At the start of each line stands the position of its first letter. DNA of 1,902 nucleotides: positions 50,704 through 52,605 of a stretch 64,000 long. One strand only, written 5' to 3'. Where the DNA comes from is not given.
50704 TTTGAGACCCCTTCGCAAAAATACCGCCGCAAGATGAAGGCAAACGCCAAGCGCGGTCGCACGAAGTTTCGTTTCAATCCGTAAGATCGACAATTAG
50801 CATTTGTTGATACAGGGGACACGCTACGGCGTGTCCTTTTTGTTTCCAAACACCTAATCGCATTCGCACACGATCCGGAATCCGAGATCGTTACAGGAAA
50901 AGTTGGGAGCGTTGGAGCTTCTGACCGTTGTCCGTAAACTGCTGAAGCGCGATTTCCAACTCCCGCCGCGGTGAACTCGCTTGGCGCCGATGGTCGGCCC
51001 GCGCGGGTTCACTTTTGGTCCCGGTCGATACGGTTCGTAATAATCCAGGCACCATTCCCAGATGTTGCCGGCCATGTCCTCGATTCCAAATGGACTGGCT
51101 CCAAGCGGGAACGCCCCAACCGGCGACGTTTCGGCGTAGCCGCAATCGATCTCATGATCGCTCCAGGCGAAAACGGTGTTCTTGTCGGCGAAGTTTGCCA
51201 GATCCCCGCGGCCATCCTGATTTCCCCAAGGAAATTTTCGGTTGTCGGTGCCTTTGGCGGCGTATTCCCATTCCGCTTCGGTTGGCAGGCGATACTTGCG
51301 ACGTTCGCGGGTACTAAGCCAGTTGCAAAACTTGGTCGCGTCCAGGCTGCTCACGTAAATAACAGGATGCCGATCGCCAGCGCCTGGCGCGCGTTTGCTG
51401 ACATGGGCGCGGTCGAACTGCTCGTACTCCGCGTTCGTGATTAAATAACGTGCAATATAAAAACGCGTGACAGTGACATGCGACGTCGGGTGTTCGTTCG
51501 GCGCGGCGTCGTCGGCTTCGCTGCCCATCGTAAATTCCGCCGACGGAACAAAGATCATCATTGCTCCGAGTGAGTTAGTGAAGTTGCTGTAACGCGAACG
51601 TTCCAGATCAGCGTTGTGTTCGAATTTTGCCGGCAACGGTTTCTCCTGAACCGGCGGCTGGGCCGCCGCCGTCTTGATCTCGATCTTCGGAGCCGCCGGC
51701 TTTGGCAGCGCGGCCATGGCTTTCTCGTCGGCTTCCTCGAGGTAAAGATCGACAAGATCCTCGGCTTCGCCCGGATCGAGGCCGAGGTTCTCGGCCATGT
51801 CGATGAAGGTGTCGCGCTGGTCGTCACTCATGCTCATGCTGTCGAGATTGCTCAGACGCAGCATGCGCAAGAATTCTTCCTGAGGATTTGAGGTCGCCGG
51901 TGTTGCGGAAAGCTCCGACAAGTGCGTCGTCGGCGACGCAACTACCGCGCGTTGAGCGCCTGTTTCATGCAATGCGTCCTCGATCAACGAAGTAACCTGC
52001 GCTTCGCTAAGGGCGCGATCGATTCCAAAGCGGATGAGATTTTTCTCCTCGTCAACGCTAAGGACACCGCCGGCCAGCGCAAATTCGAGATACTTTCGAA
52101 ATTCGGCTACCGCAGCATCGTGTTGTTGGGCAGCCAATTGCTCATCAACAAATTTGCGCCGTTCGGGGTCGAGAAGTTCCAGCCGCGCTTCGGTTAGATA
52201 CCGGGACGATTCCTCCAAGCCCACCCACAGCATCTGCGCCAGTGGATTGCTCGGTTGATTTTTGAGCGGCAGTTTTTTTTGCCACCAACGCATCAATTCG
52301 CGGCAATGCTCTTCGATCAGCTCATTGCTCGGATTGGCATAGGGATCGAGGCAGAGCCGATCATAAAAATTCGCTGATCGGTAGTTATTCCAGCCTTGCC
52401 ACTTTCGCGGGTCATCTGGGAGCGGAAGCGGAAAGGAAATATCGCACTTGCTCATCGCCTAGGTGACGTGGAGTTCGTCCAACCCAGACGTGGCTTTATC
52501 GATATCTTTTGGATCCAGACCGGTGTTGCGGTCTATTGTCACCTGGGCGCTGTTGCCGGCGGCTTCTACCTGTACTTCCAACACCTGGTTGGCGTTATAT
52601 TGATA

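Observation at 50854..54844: Private, non-canonical Hsp70 / GrpE-like / J-like-FGE three-gene module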

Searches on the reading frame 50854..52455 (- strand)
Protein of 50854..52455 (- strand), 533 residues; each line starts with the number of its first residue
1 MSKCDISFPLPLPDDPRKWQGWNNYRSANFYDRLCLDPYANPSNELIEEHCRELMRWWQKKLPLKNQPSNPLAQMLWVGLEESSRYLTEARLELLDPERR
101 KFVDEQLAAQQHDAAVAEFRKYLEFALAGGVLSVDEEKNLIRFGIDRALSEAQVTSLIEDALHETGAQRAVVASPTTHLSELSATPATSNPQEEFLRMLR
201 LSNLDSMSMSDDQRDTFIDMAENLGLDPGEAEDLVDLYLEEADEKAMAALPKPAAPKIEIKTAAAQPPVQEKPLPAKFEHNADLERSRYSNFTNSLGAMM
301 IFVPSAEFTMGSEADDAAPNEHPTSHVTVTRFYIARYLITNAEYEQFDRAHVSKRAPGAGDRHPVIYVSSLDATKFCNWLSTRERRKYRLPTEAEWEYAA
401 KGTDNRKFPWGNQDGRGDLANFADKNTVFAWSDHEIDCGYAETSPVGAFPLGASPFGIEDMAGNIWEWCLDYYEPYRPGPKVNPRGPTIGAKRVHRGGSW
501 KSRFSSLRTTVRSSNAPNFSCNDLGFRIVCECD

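Call 3: search_protein_families(library=pfam, proteins=[window:50854-52455:-], max_evalue=1)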
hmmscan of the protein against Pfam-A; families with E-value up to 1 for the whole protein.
window:50854-52455:- (533 aa): 1 family
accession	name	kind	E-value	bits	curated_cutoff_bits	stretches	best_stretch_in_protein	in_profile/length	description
PF03781.23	FGE-sulfatase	-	1.6e-49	169.3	23.3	1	299-529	4-254/255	Sulfatase-modifying factor enzyme 1-like domain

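Call 4: search_protein_families(library=ncbifam, proteins=[window:50854-52455:-], max_evalue=1)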
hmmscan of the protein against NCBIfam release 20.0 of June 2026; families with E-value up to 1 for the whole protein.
window:50854-52455:- (533 aa): 8 families
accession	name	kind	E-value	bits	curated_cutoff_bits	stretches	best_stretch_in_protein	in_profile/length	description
TIGR03525.2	GldK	equivalog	2.1e-32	112.9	350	2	361-530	218-405/408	T9SS ring complex lipoprotein PorK/GldK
NF051459.1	pyoverdine_PvdO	equivalog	3.3e-24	85.4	500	1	300-531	36-279/280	dihydropyoverdine dehydrogenase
NF041186.1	SenA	equivalog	2.8e-22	79.6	420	2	362-528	270-380/382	selenoneine synthase SenA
TIGR03440.2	egtB_TIGR03440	equivalog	1.9e-20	73.3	360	2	361-528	272-412/413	ergothioneine biosynthesis protein EgtB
TIGR04344.1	ovoA_Nterm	equivalog_domain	9.1e-17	61.1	400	2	368-529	300-444/444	5-histidylcysteine sulfoxide synthase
TIGR03524.1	GldJ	equivalog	9.7e-14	50.9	458.2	2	386-475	262-367/559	gliding motility lipoprotein GldJ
TIGR02171.1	Fb_sc_TIGR02171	subfamily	1.3e-11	43.3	544.35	2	384-530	155-281/912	TIGR02171 family lipoprotein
TIGR03530.1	GldJ_short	equivalog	8.5e-06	24.9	382.9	2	387-409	209-231/396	gliding motility lipoprotein GldJ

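Call 5: search_protein_families(library=padloc, proteins=[window:50854-52455:-], max_evalue=1)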
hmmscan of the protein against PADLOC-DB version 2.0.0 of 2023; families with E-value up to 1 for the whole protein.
window:50854-52455:- (533 aa): 2 families
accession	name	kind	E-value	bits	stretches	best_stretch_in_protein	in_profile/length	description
PDLC05027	PDC-S48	-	8.9e-06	23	2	182-262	215-297/411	-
PDLC05028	PDC-S48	-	0.0018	14.9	1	110-171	236-296/512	-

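Call 7: search_protein_families(library=phrogs, proteins=[window:50854-52455:-], max_evalue=0.1)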
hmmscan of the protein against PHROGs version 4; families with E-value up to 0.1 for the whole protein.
window:50854-52455:- (533 aa): 3 families
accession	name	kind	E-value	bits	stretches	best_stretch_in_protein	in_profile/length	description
phrog_18508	-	other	1.3e-48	166.7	1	291-531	10-263/266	kinase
phrog_11262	-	tail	0.0015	18.7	1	387-531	268-388/393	tail protein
phrog_2889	-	unknown function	0.0082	16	1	388-469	165-251/418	-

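Call 9: find_homologous_proteins(query=window:50854-52455:-, max_evalue=0.00001)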
Query window:50854-52455:- (533 aa): 7090 proteins with E <= 0.00001 among 8000 candidates; the best 120 are listed.
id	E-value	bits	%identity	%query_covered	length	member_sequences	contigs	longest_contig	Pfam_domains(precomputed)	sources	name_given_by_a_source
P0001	0.0e+0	1158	91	100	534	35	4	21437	PF03781.23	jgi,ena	jgi:formylglycine-generating enzyme required for sulfatase activity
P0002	0.0e+0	1083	85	100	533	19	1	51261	PF03781.23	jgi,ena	-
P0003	0.0e+0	1077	85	100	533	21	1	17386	PF03781.23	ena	-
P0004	0.0e+0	1076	85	100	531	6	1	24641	PF03781.23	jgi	jgi:formylglycine-generating enzyme required for sulfatase activity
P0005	0.0e+0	1074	84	100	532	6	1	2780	PF03781.23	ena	-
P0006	0.0e+0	1070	84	100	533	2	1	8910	PF03781.23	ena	-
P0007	0.0e+0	1070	87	99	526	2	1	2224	PF03781.23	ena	-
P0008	0.0e+0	1068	85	100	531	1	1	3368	PF03781.23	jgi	-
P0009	0.0e+0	1066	84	100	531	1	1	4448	PF03781.23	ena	-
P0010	0.0e+0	1062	83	100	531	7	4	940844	PF03781.23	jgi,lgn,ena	-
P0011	0.0e+0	1061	85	100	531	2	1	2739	PF03781.23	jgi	jgi:formylglycine-generating enzyme required for sulfatase activity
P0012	0.0e+0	1058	83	100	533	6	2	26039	PF03781.23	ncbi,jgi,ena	-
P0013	0.0e+0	1058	84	100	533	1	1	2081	PF03781.23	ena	-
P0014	0.0e+0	1057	84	100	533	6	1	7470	PF03781.23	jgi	-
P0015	0.0e+0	1053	83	100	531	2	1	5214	PF03781.23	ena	-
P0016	0.0e+0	1049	83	100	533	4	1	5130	PF03781.23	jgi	jgi:formylglycine-generating enzyme required for sulfatase activity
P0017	0.0e+0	1049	83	100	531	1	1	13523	PF03781.23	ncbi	-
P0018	0.0e+0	1047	82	100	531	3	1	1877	PF03781.23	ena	-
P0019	0.0e+0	1046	83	100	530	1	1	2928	PF03781.23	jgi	jgi:formylglycine-generating enzyme required for sulfatase activity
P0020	0.0e+0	1038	82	100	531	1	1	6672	PF03781.23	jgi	jgi:formylglycine-generating enzyme required for sulfatase activity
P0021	0.0e+0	1037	81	100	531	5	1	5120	PF03781.23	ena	-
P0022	0.0e+0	1037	82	100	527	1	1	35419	PF03781.23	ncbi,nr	ncbi:MAG TPA: SUMF1/EgtB/PvdO family nonheme iron enzyme [Chthoniobacterales bacterium]|nr:SUMF1/Egt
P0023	0.0e+0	1036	81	100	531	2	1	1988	PF03781.23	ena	-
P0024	0.0e+0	1032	81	100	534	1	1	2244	PF03781.23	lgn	-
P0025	0.0e+0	1029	81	100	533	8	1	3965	PF03781.23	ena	-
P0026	0.0e+0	1028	81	100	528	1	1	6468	PF03781.23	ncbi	-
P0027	0.0e+0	1027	80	100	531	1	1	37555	PF03781.23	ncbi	-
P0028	0.0e+0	1022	82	100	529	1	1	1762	PF03781.23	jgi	jgi:formylglycine-generating enzyme required for sulfatase activity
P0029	0.0e+0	1018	82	100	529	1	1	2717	PF03781.23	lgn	-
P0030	3.0e-298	1008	80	100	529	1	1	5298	PF03781.23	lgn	-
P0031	1.3e-295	999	80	100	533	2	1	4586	PF03781.23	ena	-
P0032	1.8e-295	999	78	100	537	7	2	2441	PF03781.23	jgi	jgi:formylglycine-generating enzyme required for sulfatase activity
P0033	5.8e-295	997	80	100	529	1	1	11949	PF03781.23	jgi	jgi:formylglycine-generating enzyme required for sulfatase activity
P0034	9.8e-295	996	79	100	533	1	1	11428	PF03781.23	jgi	jgi:formylglycine-generating enzyme required for sulfatase activity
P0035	4.6e-294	994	79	100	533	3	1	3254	PF03781.23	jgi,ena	-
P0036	3.1e-293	992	79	100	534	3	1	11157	PF03781.23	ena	-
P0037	6.1e-293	991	78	100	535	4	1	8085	PF03781.23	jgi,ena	-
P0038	1.9e-292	989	79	100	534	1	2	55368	PF03781.23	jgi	jgi:formylglycine-generating enzyme required for sulfatase activity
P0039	2.5e-292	989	78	100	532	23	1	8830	PF03781.23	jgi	jgi:formylglycine-generating enzyme required for sulfatase activity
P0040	3.0e-292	988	80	100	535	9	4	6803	PF03781.23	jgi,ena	-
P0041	3.4e-292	988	78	100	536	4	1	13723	PF03781.23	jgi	jgi:formylglycine-generating enzyme required for sulfatase activity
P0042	4.2e-292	988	78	100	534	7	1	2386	PF03781.23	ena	-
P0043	1.8e-291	986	79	100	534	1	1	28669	PF03781.23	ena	-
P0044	2.0e-291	986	77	100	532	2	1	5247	PF03781.23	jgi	jgi:formylglycine-generating enzyme required for sulfatase activity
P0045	4.3e-291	984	77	100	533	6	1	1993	PF03781.23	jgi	-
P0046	1.3e-290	983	78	100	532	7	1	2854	PF03781.23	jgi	jgi:formylglycine-generating enzyme required for sulfatase activity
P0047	1.5e-290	983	77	100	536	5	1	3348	PF03781.23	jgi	jgi:formylglycine-generating enzyme required for sulfatase activity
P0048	4.0e-290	981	78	100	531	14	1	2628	PF03781.23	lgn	-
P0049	4.6e-290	981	77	100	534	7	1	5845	PF03781.23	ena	-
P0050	6.8e-290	980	79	100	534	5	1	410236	PF03781.23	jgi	jgi:formylglycine-generating enzyme required for sulfatase activity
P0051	9.4e-290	980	78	100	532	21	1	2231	PF03781.23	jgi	-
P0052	1.0e-289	980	78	100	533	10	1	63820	PF03781.23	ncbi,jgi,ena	-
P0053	1.0e-289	980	78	100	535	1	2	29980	PF03781.23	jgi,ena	-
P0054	1.4e-289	979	78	100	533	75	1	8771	PF03781.23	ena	-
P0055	3.4e-289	978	77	100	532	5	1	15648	PF03781.23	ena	-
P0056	1.0e-288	977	78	100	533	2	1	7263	PF03781.23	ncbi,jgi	ncbi:MAG: hypothetical protein QOF93_741 [Verrucomicrobiota bacterium]|jgi:formylglycine-generating 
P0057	1.3e-288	976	78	100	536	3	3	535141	PF03781.23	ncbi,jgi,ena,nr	ncbi:MAG TPA: SUMF1/EgtB/PvdO family nonheme iron enzyme [Chthoniobacterales bacterium]|jgi:formylgl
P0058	1.9e-288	976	77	100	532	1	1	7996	PF03781.23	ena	-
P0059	2.6e-288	975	77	100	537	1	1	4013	PF03781.23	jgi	-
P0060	5.3e-288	974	78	100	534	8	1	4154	PF03781.23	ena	-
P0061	5.5e-288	974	77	100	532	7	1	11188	PF03781.23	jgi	jgi:formylglycine-generating enzyme required for sulfatase activity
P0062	2.0e-287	972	78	100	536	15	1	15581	PF03781.23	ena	-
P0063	4.8e-287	971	78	100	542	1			PF03781.23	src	-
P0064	8.1e-287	970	77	100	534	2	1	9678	PF03781.23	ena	-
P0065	8.1e-287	970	77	100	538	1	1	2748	PF03781.23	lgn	-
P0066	1.0e-286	970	77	100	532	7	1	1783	PF03781.23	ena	-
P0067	2.1e-286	969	76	100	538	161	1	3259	PF03781.23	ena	-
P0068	2.6e-286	969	76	100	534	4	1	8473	PF03781.23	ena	-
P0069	4.2e-286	968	77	100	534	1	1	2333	PF03781.23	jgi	jgi:formylglycine-generating enzyme required for sulfatase activity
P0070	4.6e-286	968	76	100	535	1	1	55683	PF03781.23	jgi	jgi:formylglycine-generating enzyme required for sulfatase activity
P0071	5.3e-286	968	77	100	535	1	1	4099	PF03781.23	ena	-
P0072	9.7e-286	967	77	100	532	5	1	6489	PF03781.23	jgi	-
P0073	8.3e-285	964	78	100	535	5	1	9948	PF03781.23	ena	-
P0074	1.3e-284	963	76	100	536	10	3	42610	PF03781.23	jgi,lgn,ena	jgi:Uncharacterized conserved protein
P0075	1.6e-284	963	77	100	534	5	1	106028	PF03781.23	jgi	jgi:formylglycine-generating enzyme required for sulfatase activity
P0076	1.8e-284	963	77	100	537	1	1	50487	PF03781.23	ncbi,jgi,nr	ncbi:MAG TPA: SUMF1/EgtB/PvdO family nonheme iron enzyme [Chthoniobacterales bacterium]|jgi:formylgl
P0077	1.0e-283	960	77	100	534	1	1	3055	PF03781.23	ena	-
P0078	1.5e-283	960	77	100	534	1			PF03781.23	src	-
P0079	2.2e-283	959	76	100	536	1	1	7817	PF03781.23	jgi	jgi:formylglycine-generating enzyme required for sulfatase activity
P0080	2.8e-283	959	77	100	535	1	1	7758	PF03781.23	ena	-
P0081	4.3e-283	958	76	100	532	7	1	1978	PF03781.23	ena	-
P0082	3.9e-282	955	77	100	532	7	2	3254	PF03781.23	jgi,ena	-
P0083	9.1e-282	954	77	100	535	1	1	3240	PF03781.23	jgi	jgi:formylglycine-generating enzyme required for sulfatase activity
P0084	2.5e-281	952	76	100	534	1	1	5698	PF03781.23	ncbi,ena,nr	ncbi:MAG TPA: formylglycine-generating enzyme family protein [Chthoniobacterales bacterium]|nr:formy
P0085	1.3e-280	950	76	100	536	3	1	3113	PF03781.23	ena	-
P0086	2.2e-280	949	74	100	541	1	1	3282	PF03781.23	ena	-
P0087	1.2e-278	943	77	100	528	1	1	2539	PF03781.23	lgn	-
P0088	1.2e-276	937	76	100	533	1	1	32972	PF03781.23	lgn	-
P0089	1.4e-276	937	75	100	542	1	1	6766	PF03781.23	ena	-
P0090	4.3e-276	935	75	100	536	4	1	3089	PF03781.23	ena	-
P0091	1.2e-275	934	75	100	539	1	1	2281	PF03781.23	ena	-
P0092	3.8e-274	929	75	100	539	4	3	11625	PF03781.23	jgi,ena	-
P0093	5.9e-274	928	75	100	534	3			PF03781.23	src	-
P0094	1.5e-273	927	74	100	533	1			PF03781.23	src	-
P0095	5.8e-273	925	74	100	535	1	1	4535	PF03781.23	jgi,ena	-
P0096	3.4e-271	919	73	100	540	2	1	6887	PF03781.23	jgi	jgi:formylglycine-generating enzyme required for sulfatase activity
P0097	3.5e-269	912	74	100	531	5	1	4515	PF03781.23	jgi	-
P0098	8.1e-269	911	72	100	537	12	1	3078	PF03781.23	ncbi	-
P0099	9.3e-269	911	72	100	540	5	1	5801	PF03781.23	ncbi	-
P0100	1.8e-268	910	72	100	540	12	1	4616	PF03781.23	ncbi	-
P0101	1.9e-268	910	74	100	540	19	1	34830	PF03781.23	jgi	jgi:formylglycine-generating enzyme required for sulfatase activity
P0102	4.0e-268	909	73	100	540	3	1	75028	PF03781.23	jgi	jgi:formylglycine-generating enzyme required for sulfatase activity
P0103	8.8e-268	908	72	100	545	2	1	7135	PF03781.23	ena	-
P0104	1.1e-267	907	72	100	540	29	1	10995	PF03781.23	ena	-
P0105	1.5e-267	907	73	100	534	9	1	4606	PF03781.23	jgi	jgi:formylglycine-generating enzyme required for sulfatase activity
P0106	1.6e-267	907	72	100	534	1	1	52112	PF03781.23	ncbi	-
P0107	2.1e-267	906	73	100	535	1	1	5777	PF03781.23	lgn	-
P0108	3.3e-267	906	72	100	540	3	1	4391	PF03781.23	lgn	-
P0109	7.1e-267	905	72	100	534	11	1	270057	PF03781.23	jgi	jgi:formylglycine-generating enzyme required for sulfatase activity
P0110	2.9e-265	899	73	100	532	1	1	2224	PF03781.23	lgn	-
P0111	2.9e-265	899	73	100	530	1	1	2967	PF03781.23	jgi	jgi:formylglycine-generating enzyme required for sulfatase activity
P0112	1.3e-264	897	72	100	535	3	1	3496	PF03781.23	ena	-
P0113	1.6e-264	897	71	100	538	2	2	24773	PF03781.23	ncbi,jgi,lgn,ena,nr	ncbi:MAG TPA: formylglycine-generating enzyme family protein [Chthoniobacterales bacterium]|nr:formy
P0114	2.4e-264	896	70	100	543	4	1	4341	PF03781.23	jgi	jgi:formylglycine-generating enzyme required for sulfatase activity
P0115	1.4e-262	890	71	100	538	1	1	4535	PF03781.23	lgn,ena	-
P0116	4.8e-262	889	71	100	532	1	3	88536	PF03781.23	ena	-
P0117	8.7e-262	888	72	100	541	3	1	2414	PF03781.23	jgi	jgi:formylglycine-generating enzyme required for sulfatase activity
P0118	4.4e-260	882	70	100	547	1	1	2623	PF03781.23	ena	-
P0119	4.9e-260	882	71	100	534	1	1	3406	PF03781.23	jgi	jgi:formylglycine-generating enzyme required for sulfatase activity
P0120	6.1e-260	882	70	100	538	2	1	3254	PF03781.23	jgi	jgi:formylglycine-generating enzyme required for sulfatase activity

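Call 12: find_encoding_contigs(protein=window:50854-52455:-, flank=10000, max_places=4)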
Protein window:50854-52455:- (533 aa): 7 contigs read that carry it; 4 places shown.
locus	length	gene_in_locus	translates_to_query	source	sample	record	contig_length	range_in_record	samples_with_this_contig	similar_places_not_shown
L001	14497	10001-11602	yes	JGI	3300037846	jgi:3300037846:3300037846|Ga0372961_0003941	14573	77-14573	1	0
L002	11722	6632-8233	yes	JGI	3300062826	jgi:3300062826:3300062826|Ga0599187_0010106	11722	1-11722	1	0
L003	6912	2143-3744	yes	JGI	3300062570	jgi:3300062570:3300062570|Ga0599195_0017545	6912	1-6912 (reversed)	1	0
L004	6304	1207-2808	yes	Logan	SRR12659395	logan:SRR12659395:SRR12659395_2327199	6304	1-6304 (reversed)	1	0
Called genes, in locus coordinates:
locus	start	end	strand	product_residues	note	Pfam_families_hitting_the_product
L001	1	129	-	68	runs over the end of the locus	?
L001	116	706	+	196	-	PF00877:NLPC_P60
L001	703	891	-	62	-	-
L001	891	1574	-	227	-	PF00733:Asn_synthase, PF00764:Arginosuc_synth (weak), PF06508:QueC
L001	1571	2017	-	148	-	PF14489:QueF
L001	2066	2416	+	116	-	PF20212:DUF6572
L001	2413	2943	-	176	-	PF00156:Pribosyltran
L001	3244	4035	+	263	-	PF01578:Cytochrom_C_asm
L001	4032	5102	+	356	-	PF05201:GlutR_N, PF01488:Shikimate_DH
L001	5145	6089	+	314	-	PF01379:Porphobil_deam, PF03900:Porphobil_deamC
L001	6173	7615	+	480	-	PF00590:TP_methylase, PF02602:HEM4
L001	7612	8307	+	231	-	PF01025:GrpE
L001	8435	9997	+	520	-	PF00012:HSP70, PF06723:MreB_Mbl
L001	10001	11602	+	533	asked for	PF03781:FGE-sulfatase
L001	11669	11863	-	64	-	PF01165:Ribosomal_S21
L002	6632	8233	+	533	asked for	PF03781:FGE-sulfatase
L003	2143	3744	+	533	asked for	PF03781:FGE-sulfatase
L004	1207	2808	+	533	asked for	PF03781:FGE-sulfatase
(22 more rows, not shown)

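Call 72: predict_structure(alignment_id=A4)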
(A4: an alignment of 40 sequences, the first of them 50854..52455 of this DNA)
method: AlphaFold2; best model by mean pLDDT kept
length: 533 residues; sequences in the alignment: 40
mean_pLDDT: 62.3   pTM: 0.35
mean pLDDT of the five models: 62.3, 62.2, 61.5, 59.6, 55.1
residues with pLDDT >= 90: 54; 70-90: 211; 50-70: 78; < 50: 190
segments of 3 or more residues with pLDDT < 50: 1-5, 173-188, 249-280, 315-323, 401-525
pLDDT, mean of each block of 10 residues (from residue 1): 49 82 88 87 90 91 85 84 92 93 88 86 85 87 87 91 87 38 40 83 79 84 84 87 62 31 29 34 53 73 62 48 55 67 86 68 60 76 83 58 38 33 34 34 30 30 22 30 33 24 22 25 53 66
secondary structure, 60 per line:
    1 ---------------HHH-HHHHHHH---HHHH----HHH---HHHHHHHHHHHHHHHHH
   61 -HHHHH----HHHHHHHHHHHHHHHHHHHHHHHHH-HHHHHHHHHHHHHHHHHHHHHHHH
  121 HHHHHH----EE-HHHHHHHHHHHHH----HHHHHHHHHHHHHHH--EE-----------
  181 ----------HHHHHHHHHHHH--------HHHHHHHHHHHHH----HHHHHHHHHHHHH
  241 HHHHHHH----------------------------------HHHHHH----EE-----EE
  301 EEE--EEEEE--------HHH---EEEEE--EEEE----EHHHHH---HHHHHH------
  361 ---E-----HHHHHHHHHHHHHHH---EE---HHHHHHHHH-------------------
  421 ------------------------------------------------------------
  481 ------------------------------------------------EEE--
elements in order: H20-26 H30-33 H44-60 H62-66 H71-95 H97-126 H134-146 H151-165 H191-202 H211-223 H228-247 H282-287 E299-303 E306-310 E325-329 E332-335 H341-345 H349-354 H370-384 H393-401 E529-531

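Call 75: fold_search(model_id=the predicted structure, library=pdb)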
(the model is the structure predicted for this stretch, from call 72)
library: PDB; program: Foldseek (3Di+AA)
matches with E <= 10: 218; with E <= 0.001: 54
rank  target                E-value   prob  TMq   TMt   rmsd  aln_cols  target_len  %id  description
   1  5hha_A                6.8e-07  1.00  0.21  0.39   5.1       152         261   28  Structure of PvdO from Pseudomonas aeruginosa (released 2017-01-18)
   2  5hha_B                1.0e-06  1.00  0.21  0.39   7.9       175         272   24  Structure of PvdO from Pseudomonas aeruginosa (released 2017-01-18)
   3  7spq                  1.1e-06  1.00  0.22  0.36  12.8       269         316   27  Crystal structure of Burkholderia glumae toxoflavin biosynthesis protein ToxD (released 2023-05-10)
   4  1y1h_X                1.6e-06  1.00  0.17  0.31   5.1       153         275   31  human formylglycine generating enzyme, oxidised Cys refined as hydroperoxide (released 2005-05-31)
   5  2afy_X                2.1e-06  1.00  0.17  0.31   5.0       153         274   31  Formylglycine generating enzyme C341S mutant (released 2005-12-13)
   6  1y1g_X                2.5e-06  1.00  0.17  0.31   5.1       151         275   32  Human formylglycine generating enzyme, double sulfonic acid form (released 2005-05-31)
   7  2aft_X                2.8e-06  1.00  0.17  0.31   5.0       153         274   31  Formylglycine generating enzyme C336S mutant (released 2005-12-13)
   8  5ssx_A                2.9e-06  1.00  0.17  0.31   5.1       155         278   30  Crystal Structure human formylglycine generating enzyme E130D mutant (released 2023-08-23)
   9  2aii_X                2.9e-06  1.00  0.17  0.31   5.1       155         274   32  wild-type Formylglycine generating enzyme reacted with iodoacetamide (released 2005-12-13)
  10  8aru_A                3.2e-06  1.00  0.17  0.31   5.1       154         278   30  Crystal Structure of human formylglycine generating enzyme (released 2023-08-23)
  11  6xtp_A                3.2e-06  1.00  0.21  0.35  12.2       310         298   28  Crystal structure reveals non-coordinative binding of O2 to the copper center of the formylglycine-generating enzyme - (released 2021-01-27)
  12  2q17_B                3.2e-06  1.00  0.22  0.37  13.3       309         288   28  Formylglycine Generating Enzyme from Streptomyces coelicolor (released 2008-04-01)
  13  1y1j_X                3.4e-06  1.00  0.17  0.32   4.5       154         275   30  human formylglycine generating enzyme, sulfonic acid/desulfurated form (released 2005-05-31)
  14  1y1e                  3.4e-06  1.00  0.17  0.31   5.0       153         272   33  human formylglycine generating enzyme (released 2005-05-31)
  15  2q17_C                3.4e-06  1.00  0.21  0.37  13.6       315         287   28  Formylglycine Generating Enzyme from Streptomyces coelicolor (released 2008-04-01)
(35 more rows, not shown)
